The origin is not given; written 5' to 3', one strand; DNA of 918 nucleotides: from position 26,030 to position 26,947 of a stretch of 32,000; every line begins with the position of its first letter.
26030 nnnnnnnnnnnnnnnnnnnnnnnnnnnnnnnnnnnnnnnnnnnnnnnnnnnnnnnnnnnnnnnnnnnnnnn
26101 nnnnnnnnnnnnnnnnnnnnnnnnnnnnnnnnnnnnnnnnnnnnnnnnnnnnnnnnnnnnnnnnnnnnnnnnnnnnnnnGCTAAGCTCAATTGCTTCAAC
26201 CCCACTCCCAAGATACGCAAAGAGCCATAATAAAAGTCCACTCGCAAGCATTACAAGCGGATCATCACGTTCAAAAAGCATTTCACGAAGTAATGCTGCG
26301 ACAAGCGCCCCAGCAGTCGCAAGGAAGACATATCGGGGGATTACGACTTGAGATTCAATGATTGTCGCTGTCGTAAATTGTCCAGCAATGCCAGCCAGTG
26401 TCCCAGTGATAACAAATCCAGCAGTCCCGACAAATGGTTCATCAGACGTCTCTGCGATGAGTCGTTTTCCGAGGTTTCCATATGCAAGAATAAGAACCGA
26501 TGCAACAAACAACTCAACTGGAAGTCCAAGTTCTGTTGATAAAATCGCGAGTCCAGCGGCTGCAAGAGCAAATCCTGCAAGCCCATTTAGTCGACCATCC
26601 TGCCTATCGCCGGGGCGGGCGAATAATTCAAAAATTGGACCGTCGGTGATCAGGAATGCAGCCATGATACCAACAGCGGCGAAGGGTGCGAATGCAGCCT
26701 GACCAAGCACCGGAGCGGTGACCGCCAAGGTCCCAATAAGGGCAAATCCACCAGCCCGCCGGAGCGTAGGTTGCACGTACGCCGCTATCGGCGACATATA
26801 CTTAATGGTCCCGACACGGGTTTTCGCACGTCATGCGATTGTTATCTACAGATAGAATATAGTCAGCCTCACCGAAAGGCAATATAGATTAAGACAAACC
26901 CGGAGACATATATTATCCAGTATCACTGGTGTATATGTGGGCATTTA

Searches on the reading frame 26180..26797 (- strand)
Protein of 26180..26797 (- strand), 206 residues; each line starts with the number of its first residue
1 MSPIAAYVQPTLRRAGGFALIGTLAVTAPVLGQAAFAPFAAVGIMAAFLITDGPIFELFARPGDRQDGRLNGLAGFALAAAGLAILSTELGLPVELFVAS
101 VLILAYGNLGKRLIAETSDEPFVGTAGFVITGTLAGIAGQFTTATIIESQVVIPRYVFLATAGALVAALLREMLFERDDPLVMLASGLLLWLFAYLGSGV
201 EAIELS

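Call 69: search_protein_families(library=pfam, proteins=[window:26180-26797:-], max_evalue=10)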
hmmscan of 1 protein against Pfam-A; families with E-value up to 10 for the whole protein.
seq(206 aa): 1 family
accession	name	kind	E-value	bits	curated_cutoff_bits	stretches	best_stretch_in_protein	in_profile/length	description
PF19397.4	DUF5972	-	0.2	11.7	22.6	1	6-18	3-15/28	Family of unknown function (DUF5972)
